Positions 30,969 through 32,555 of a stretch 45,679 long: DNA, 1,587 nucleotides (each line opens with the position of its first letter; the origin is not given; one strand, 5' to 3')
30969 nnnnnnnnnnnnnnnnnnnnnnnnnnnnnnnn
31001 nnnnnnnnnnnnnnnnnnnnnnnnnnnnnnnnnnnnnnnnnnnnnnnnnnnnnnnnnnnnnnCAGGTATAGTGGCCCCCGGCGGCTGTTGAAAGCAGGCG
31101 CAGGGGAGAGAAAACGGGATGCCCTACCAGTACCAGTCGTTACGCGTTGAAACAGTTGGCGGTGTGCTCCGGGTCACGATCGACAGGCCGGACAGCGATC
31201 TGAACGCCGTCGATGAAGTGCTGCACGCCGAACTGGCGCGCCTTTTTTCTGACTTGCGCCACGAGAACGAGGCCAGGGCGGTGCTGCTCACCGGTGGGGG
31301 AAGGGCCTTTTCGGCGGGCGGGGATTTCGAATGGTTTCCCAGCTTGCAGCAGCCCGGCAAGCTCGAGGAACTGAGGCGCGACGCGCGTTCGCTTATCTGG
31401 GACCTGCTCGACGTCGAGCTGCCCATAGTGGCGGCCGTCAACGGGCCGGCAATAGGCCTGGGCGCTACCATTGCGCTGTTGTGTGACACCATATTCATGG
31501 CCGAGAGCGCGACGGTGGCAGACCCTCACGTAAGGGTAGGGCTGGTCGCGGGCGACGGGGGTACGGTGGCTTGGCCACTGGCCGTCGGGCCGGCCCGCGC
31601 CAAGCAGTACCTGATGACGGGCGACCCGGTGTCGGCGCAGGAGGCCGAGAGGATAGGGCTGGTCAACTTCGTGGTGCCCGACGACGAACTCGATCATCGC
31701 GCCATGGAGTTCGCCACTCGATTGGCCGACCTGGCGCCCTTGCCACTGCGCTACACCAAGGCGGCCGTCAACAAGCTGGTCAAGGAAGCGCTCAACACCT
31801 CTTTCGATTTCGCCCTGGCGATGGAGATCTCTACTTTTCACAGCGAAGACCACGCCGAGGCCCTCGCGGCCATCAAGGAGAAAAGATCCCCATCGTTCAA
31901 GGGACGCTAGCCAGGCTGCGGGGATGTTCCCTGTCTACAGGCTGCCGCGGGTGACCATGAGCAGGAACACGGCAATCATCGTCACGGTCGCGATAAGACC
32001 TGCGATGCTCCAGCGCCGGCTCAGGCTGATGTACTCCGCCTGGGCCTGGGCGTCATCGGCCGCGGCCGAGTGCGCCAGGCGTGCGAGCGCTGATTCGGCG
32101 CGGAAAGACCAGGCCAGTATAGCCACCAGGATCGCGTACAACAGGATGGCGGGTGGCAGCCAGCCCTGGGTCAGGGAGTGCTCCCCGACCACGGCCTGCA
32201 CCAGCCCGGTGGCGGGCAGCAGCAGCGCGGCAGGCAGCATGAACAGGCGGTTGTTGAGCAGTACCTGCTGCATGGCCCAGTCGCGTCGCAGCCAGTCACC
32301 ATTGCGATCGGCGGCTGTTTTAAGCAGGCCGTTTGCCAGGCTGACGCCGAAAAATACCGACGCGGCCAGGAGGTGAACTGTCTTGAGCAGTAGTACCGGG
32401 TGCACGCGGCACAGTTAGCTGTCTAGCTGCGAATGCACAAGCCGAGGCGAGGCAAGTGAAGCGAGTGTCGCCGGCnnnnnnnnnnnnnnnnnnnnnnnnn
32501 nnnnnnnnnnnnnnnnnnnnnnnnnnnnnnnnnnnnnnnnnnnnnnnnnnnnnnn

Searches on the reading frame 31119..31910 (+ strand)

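Call 23: search_protein_families(library=pfam, proteins=[window:31119-31910:+], max_evalue=0.0001)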
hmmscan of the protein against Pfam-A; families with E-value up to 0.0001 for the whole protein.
window:31119-31910:+ (263 aa): 2 families
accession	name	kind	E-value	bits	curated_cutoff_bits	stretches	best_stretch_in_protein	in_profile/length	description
PF00378.25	ECH_1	-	1e-55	189.2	27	1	13-262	3-250/251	Enoyl-CoA hydratase/isomerase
PF16113.10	ECH_2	-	3.2e-21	76.6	27.2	1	18-254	3-240/335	Enoyl-CoA hydratase/isomerase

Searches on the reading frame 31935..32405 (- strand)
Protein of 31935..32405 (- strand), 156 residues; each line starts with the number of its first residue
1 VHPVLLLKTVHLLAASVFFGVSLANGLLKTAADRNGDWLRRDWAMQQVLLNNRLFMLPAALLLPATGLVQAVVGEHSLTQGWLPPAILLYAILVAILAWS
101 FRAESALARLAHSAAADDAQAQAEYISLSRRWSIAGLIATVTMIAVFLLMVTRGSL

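Call 23: search_protein_families(library=pfam, proteins=[window:31935-32405:-], max_evalue=0.0001)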
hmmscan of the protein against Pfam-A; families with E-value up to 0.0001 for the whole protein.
window:31935-32405:- (156 aa): 1 family
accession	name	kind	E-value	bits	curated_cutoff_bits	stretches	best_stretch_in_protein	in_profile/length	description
PF10027.14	DUF2269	-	4.5e-25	88.9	28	1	6-153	2-149/150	Predicted integral membrane protein (DUF2269)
